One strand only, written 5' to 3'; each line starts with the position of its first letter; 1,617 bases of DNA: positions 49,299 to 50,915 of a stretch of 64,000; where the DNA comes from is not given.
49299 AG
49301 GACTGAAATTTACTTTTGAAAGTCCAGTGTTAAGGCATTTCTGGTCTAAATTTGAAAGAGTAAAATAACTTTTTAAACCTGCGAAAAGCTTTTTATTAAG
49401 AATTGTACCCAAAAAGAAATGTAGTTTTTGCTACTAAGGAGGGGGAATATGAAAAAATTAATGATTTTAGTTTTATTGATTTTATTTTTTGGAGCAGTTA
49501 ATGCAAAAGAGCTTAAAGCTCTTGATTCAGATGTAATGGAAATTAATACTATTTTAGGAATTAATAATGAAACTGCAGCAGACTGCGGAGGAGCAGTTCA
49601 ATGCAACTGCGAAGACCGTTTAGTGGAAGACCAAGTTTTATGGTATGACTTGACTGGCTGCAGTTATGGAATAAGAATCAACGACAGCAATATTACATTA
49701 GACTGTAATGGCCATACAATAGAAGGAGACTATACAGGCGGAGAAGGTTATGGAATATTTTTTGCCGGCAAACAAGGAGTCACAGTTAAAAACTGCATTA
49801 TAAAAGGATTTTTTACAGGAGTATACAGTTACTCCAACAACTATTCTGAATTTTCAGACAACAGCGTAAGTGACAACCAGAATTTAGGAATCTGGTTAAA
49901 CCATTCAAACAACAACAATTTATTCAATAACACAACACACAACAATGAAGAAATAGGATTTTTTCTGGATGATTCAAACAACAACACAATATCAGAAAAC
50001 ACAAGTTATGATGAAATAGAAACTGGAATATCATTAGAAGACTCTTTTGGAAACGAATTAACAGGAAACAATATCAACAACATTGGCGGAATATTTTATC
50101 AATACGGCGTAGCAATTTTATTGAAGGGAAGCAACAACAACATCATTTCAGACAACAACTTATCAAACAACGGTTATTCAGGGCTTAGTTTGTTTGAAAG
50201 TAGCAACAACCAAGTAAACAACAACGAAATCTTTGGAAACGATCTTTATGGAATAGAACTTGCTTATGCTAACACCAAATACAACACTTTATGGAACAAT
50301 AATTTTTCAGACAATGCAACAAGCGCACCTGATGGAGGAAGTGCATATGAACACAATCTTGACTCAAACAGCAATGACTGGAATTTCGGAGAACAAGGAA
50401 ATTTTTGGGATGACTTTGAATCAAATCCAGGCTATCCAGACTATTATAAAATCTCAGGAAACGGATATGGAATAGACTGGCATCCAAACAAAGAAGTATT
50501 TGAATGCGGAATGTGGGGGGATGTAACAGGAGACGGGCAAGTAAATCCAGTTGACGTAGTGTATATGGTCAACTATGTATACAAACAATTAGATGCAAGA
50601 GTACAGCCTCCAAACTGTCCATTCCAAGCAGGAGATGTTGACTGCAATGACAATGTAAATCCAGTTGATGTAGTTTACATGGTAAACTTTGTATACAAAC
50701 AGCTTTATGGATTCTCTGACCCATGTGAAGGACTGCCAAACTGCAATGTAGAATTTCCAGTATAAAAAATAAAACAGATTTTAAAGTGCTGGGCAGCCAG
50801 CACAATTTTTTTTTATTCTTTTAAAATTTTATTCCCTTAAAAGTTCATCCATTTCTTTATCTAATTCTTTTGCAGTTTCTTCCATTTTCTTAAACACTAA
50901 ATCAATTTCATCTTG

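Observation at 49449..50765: Secreted beta-helix protein carrying a bona fide two-repeat dockerin in an archaeon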

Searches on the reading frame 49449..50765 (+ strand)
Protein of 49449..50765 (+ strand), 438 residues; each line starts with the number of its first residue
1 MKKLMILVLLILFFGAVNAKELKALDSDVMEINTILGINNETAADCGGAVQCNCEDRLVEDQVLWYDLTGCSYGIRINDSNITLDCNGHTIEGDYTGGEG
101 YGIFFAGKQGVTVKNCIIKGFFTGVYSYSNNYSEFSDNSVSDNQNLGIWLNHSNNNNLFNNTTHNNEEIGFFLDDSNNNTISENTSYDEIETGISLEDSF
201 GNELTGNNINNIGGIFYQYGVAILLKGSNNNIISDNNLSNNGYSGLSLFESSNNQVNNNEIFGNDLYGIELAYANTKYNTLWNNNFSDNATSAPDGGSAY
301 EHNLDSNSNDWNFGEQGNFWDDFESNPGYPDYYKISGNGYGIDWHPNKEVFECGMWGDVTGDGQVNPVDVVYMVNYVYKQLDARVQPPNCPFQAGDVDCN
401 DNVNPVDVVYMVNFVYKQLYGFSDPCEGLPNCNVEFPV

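Call 3: search_protein_families(library=pfam, proteins=[window:49449-50765:+], max_evalue=1)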
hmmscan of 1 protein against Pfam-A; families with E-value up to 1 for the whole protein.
window:49449-50765:+ (438 aa): 3 families
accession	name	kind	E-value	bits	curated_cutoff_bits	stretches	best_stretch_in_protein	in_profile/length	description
PF13229.12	Beta_helix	-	3.9e-28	98.5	25.9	2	74-220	2-141/158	Right handed beta helix region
PF05048.19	NosD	-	9.9e-26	90.9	23.6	2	80-211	39-172/212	Periplasmic copper-binding protein (NosD)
PF00404.24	Dockerin_1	-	1.1e-05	26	22.9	1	357-413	2-54/57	Dockerin type I domain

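Call 4: search_protein_families(library=ncbifam, proteins=[window:49449-50765:+], max_evalue=1)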
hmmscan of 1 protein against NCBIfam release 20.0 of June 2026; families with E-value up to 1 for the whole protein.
window:49449-50765:+ (438 aa): 4 families
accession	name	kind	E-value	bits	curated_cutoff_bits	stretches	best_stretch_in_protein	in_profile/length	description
TIGR03804.1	para_beta_helix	repeat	1.8e-20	72.4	19.45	5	223-265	2-43/44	parallel beta-helix repeat protein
TIGR04247.1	NosD_copper_fam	subfamily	6.4e-12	44.7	300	1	78-324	74-312/377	nitrous oxide reductase family maturation protein NosD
NF038177.1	epimerase_AlgG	equivalog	0.002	16.8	700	2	223-272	349-398/519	mannuronan 5-epimerase AlgG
TIGR03808.1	RR_plus_rpt_1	equivalog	0.21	10.2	120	1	137-261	150-280/455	TIGR03808 family TAT-translocated repetitive protein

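Call 8: find_homologous_proteins(query=window:49449-50765:+)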
Query window:49449-50765:+ (438 aa): 117 proteins with E <= 0.001 among 3751 candidates.
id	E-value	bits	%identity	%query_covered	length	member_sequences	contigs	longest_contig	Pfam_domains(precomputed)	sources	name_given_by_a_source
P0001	8.2e-297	1002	100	100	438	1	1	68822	PF13229.13,PF00404.25,PF05048.20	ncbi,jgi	-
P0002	2.6e-108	381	45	100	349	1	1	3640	PF13229.13,PF00404.25,PF05048.20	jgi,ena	-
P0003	3.0e-77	279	41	94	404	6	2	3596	PF13229.13,PF00404.25,PF05048.20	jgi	-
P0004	1.1e-71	260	42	89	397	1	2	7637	PF13229.13,PF00404.25,PF05048.20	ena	-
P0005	3.0e-70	255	41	92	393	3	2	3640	PF13229.13,PF00404.25,PF05048.20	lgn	-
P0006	3.2e-62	229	30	69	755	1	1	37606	PF13229.13,PF05048.20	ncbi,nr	ncbi:MAG: right-handed parallel beta-helix repeat-containing protein, partial [Nanoarchaeota archaeo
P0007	3.0e-56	209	34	71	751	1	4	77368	PF13229.13,PF05048.20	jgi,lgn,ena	jgi:parallel beta-helix repeat protein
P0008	1.0e-35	142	36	72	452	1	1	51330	PF13229.13,PF05048.20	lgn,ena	-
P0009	3.3e-35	140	35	70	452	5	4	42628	PF13229.13,PF05048.20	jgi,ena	jgi:parallel beta-helix repeat protein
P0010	1.5e-33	134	33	76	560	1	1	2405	PF13229.13,PF05048.20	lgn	-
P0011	1.6e-32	131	33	79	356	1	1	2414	PF02412.24,PF13229.13,PF05048.20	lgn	-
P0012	5.0e-30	123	38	32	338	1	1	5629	PF13229.13,PF05048.20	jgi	-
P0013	1.5e-29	121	37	69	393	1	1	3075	PF13229.13,PF05048.20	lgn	-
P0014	1.6e-29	121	34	72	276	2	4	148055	PF13229.13,PF05048.20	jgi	-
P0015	3.4e-29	120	38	40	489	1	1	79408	PF13229.13,PF17963.8,PF25275.2,PF05345.19,PF05048.20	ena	-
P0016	1.4e-27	115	63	21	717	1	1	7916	PF08126.17,PF01364.25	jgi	-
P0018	4.6e-26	110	29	71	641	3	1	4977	PF13229.13,PF05048.20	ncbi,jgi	-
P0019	1.5e-25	108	67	17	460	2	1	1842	PF00404.25,PF05547.18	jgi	-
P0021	5.6e-23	100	65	17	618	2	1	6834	PF02412.24,PF00404.25,PF05547.18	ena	-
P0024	1.6e-22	98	72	12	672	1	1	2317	PF13229.13,PF08450.19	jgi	-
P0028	1.0e-21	95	36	48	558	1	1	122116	PF13229.13,PF11617.14,PF05048.20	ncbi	-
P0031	6.8e-21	93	63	17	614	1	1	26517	PF00404.25,PF05547.18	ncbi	-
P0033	7.4e-19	86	62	17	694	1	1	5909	PF02412.24,PF00246.30,PF00404.25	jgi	-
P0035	1.5e-17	82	38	49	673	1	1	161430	PF13229.13,PF05048.20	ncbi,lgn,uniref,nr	ncbi:MAG: right-handed parallel beta-helix repeat-containing protein [Thermococcus sp.]|uniref:NosD 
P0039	1.1e-16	79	32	45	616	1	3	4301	PF13229.13,PF05048.20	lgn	-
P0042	3.1e-16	77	59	17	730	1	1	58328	PF00404.25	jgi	-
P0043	3.8e-15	74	38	38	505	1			PF13229.13,PF05048.20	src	-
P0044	3.9e-15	74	36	55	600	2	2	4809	PF13229.13,PF05048.20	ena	-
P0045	3.1e-14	71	39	39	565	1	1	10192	PF13229.13,PF13728.13,PF00085.27,PF05048.20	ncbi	ncbi:MAG: NosD domain-containing protein, partial [Candidatus Methanospirareceae archaeon]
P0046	3.6e-14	71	34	49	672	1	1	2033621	PF13229.13,PF05048.20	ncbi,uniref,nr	ncbi:NosD domain-containing protein [Thermococcus sp. SY098]|uniref:NosD domain-containing protein n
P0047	1.3e-13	69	33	48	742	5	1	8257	PF13229.13,PF18099.8,PF00404.25,PF03422.22,PF05048.20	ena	-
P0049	2.0e-13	68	30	60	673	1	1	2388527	PF13229.13,PF05048.20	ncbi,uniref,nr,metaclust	ncbi:NosD domain-containing protein [Thermococcus barophilus]|uniref:Periplasmic copper-binding prot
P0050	3.4e-13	67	58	16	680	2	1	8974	PF13229.13,PF08450.19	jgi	-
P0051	3.9e-13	67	33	58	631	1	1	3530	PF13229.13,PF05048.20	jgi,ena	-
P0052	9.2e-13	66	31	61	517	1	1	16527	PF13229.13,PF05048.20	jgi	jgi:parallel beta-helix repeat protein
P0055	4.1e-12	64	35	49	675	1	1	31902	PF13229.13,PF05048.20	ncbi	ncbi:NosD domain-containing protein [Thermococcus sp.]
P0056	6.1e-12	63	29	65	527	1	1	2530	PF13229.13,PF05048.20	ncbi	-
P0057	7.6e-12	63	24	57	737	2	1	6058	PF13229.13,PF12708.13,PF05048.20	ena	-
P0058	1.2e-11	62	30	55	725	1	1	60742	PF13229.13,PF05048.20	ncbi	-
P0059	3.4e-11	61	36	28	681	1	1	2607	PF13229.13,PF05048.20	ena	-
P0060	4.6e-11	60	34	56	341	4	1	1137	PF13229.13,PF05048.20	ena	-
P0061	5.8e-11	60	31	49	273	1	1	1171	PF13229.13,PF05048.20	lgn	-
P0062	7.9e-11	60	31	56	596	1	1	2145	PF13229.13,PF05048.20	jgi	-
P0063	1.0e-10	59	27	66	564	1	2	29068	PF13229.13,PF00404.25,PF22842.4,PF05048.20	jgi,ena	-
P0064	1.3e-10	59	35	45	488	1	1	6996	PF13229.13,PF22842.4,PF13699.12,PF05048.20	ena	-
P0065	2.8e-10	58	38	38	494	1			PF13229.13,PF05048.20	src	-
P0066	6.3e-10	57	32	65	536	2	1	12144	PF13229.13,PF05048.20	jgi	-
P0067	1.0e-9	56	38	38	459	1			PF13229.13,PF05048.20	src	-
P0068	1.1e-9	56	31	55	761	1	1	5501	PF13229.13,PF05048.20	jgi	jgi:parallel beta-helix repeat protein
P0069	1.4e-9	55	30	61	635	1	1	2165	PF13229.13,PF05048.20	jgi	jgi:parallel beta-helix repeat protein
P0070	1.5e-9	55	33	49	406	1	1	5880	PF13229.13,PF05048.20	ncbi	-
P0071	2.2e-9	55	30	55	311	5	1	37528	PF13229.13,PF05048.20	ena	-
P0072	2.5e-9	55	31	74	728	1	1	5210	PF13229.13,PF17957.8,PF13750.13,PF17996.8,PF09136.17,PF00041.28,PF19077.7,PF05048.20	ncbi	-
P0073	2.5e-9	55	27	73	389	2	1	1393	PF13229.13,PF05048.20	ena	-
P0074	7.4e-9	53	30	57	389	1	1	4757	PF13229.13,PF05048.20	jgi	jgi:parallel beta-helix repeat protein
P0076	4.0e-8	51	31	53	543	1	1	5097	PF13229.13,PF05048.20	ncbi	-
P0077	5.6e-8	50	29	43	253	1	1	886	PF13229.13,PF05048.20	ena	-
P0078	5.6e-8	50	33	50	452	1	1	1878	PF13229.13,PF05048.20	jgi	jgi:parallel beta-helix repeat protein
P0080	1.2e-7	49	34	48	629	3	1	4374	PF13229.13,PF05048.20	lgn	-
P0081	2.5e-7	48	37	37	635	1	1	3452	PF13229.13,PF05048.20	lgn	-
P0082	2.6e-7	48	37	43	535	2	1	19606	PF13229.13,PF22888.2,PF05048.20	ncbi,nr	ncbi:MAG: right-handed parallel beta-helix repeat-containing protein [Nitrospirae bacterium]|nr:righ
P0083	4.4e-7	47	30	43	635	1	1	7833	PF13229.13,PF00404.25,PF05048.20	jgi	-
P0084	4.6e-7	47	32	55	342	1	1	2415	PF13229.13,PF05048.20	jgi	jgi:parallel beta-helix repeat protein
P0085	5.7e-7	47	33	56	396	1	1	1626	PF13229.13,PF17963.8,PF17892.8,PF17803.8,PF05048.20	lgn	-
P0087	7.3e-7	46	59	14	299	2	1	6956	PF00404.25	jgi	-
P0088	9.9e-7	46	30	33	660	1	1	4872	PF13229.13,PF05048.20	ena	-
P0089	1.1e-6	46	36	38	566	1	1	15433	PF13229.13,PF05048.20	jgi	-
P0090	2.8e-6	45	32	38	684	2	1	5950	PF13229.13,PF13620.13,PF05048.20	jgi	-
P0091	3.1e-6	44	26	73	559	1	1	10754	PF13229.13,PF05048.20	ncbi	-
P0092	5.3e-6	44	54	14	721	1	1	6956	PF00112.30,PF00404.25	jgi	-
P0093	5.4e-6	44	29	55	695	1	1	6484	PF13229.13,PF05048.20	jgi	jgi:parallel beta-helix repeat protein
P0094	5.6e-6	44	29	62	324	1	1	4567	PF13229.13,PF05048.20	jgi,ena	-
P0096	7.6e-6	43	34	49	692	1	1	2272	PF13229.13,PF05048.20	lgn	-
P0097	7.7e-6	43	30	65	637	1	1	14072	PF13229.13,PF05048.20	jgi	-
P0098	8.7e-6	43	30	45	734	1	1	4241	PF13229.13,PF05048.20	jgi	jgi:parallel beta-helix repeat protein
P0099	9.5e-6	43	24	72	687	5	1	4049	PF13229.13,PF05048.20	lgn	-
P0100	1.5e-5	42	35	33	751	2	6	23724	PF13229.13,PF01095.26,PF05048.20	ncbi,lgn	-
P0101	1.9e-5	42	27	64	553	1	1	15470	PF13229.13,PF05048.20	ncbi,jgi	jgi:parallel beta-helix repeat protein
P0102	1.9e-5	42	27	42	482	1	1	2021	PF13229.13,PF05048.20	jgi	jgi:parallel beta-helix repeat protein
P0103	2.4e-5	42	25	65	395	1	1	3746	PF13229.13,PF05048.20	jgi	-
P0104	2.8e-5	41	29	71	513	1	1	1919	PF13229.13,PF05048.20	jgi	jgi:parallel beta-helix repeat protein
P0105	3.9e-5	41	28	65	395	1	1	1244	PF13229.13,PF05048.20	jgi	jgi:parallel beta-helix repeat protein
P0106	3.9e-5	41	32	55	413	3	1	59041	PF13229.13,PF05048.20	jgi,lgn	jgi:parallel beta-helix repeat protein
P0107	4.9e-5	40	36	26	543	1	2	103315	PF13229.13,PF07602.18,PF22842.4,PF05048.20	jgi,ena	-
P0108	8.9e-5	40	36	33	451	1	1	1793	PF13229.13,PF05048.20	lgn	-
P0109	9.0e-5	40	37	29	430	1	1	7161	PF13229.13,PF05048.20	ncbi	-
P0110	1.0e-4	39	29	60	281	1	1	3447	PF13229.13,PF05048.20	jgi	jgi:parallel beta-helix repeat protein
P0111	2.2e-4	38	27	79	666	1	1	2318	PF13229.13,PF05048.20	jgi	jgi:parallel beta-helix repeat protein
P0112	3.1e-4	38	36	40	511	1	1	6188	PF13229.13,PF05048.20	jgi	jgi:parallel beta-helix repeat protein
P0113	3.2e-4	38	28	66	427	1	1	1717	PF13229.13,PF05048.20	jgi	-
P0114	5.7e-4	37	31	74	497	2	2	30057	PF13229.13,PF05048.20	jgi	-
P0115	6.2e-4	37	32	31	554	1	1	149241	PF13229.13,PF05048.20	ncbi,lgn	-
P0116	6.7e-4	37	30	34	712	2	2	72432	PF13229.13,PF05048.20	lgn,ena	-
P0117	9.8e-4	36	27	47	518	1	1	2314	PF13229.13,PF05048.20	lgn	-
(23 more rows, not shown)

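Call 9: find_encoding_contigs(protein=P0001, flank=3000, max_places=3)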
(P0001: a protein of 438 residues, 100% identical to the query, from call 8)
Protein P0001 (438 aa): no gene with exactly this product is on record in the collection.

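Call 10: list_cluster_members(proteins=[P0001, P0031, P0006])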
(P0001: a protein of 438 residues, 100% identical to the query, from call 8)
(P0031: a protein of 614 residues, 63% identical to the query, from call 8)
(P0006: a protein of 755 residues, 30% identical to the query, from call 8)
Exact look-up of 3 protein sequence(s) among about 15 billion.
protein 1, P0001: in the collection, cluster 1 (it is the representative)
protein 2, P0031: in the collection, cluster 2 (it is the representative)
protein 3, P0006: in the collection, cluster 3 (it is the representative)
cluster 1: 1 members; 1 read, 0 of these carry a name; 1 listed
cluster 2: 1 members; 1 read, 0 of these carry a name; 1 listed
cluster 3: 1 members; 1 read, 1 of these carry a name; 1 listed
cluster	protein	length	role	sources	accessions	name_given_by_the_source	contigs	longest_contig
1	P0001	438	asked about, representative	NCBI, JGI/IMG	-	-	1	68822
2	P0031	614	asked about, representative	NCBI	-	-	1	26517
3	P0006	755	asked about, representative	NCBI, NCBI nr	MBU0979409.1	MAG: right-handed parallel beta-helix repeat-containing protein, partial [Nanoarchaeota ... | right-handed parallel beta-helix repeat-containing protein [Nanoarchaeota archaeon]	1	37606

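Call 50: find_encoding_contigs(protein=P0002, flank=5000, max_places=3)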
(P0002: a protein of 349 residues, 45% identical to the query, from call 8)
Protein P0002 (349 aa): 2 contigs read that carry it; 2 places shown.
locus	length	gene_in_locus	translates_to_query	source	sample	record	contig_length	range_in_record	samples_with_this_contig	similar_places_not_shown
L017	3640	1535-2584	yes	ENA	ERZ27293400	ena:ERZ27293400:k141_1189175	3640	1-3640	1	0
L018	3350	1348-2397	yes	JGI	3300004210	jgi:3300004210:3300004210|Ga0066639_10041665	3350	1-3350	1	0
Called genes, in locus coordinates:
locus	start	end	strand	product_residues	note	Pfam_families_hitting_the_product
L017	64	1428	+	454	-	PF01212:Beta_elim_lyase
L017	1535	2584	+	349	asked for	PF05048:NosD, PF13229:Beta_helix, PF00404:Dockerin_1 (weak)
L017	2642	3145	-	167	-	PF12840:HTH_20 (weak), PF13412:HTH_24 (weak)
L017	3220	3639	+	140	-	?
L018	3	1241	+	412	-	?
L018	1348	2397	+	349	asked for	PF05048:NosD, PF13229:Beta_helix, PF00404:Dockerin_1 (weak)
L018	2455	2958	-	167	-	PF12840:HTH_20 (weak), PF13412:HTH_24 (weak)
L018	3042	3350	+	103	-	?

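Call 51: find_encoding_contigs(protein=P0004, flank=6000, max_places=2)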
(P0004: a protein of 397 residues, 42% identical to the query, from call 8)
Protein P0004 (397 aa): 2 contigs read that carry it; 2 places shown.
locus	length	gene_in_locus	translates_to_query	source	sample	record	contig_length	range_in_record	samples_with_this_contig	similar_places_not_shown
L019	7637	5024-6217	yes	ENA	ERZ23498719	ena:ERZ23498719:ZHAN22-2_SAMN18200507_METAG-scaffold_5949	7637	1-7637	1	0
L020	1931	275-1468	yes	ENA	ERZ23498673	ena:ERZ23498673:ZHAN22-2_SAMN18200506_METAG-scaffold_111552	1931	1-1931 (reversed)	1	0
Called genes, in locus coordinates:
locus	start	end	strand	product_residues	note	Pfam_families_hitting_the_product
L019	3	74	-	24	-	?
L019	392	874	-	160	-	PF01609:DDE_Tnp_1 (weak)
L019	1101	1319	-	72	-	-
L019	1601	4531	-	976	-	PF05048:NosD (weak), PF13229:Beta_helix, PF05048:NosD, PF13229:Beta_helix, PF00404:Dockerin_1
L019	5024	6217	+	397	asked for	PF05048:NosD, PF13229:Beta_helix, PF05048:NosD, PF13229:Beta_helix, PF00404:Dockerin_1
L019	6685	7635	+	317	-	?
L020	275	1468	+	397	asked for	PF05048:NosD, PF13229:Beta_helix, PF05048:NosD, PF13229:Beta_helix, PF00404:Dockerin_1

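Call 69: search_protein_families(library=pfam, proteins=[P0006, P0007], max_evalue=0.01)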
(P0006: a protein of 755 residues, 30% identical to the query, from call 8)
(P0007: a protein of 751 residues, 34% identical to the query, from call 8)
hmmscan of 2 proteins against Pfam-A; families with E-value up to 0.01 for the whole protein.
P0006 (755 aa): 2 families
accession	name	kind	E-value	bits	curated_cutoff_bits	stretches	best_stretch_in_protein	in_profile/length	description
PF05048.19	NosD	-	5.2e-53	180.1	23.6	3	281-469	16-210/212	Periplasmic copper-binding protein (NosD)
PF13229.12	Beta_helix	-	3.2e-39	134.5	25.9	4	260-392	22-158/158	Right handed beta helix region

P0007 (751 aa): 2 families
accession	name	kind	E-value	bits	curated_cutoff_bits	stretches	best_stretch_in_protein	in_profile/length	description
PF05048.19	NosD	-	3.6e-25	89.1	23.6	2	320-533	7-211/212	Periplasmic copper-binding protein (NosD)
PF13229.12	Beta_helix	-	7.3e-22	78.1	25.9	2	335-495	2-156/158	Right handed beta helix region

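Call 78: search_protein_families(library=pfam, proteins=[L019:6685-7635:+], max_evalue=0.01)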
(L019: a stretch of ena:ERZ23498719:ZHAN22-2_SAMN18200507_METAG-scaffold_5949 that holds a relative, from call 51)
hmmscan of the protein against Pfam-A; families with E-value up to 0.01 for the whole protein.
L019:6685-7635:+ (317 aa): 1 family
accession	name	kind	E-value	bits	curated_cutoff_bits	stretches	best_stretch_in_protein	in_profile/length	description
PF00112.29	Peptidase_C1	-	1.9e-17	64.6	20.7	2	173-262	124-210/220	Papain family cysteine protease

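Call 84: find_encoding_contigs(protein=P0016, flank=6000, max_places=2)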
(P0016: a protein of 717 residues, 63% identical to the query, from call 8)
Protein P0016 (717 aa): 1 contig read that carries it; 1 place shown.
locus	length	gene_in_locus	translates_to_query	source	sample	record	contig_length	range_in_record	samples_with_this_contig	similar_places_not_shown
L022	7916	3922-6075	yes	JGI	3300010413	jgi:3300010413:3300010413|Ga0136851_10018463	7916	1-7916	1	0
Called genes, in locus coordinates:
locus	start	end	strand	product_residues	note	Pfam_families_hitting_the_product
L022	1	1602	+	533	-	?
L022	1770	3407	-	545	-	PF00069:Pkinase, PF01163:RIO1 (faint), PF01636:APH (faint), PF07714:PK_Tyr_Ser-Thr, PF03109:ABC1 (weak), PF07387:Seadorna_VP7 (faint), PF00069:Pkinase, PF07714:PK_Tyr_Ser-Thr, +1 more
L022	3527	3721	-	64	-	-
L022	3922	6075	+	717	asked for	PF08126:Propeptide_C25 (weak), PF01364:Peptidase_C25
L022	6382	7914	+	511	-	?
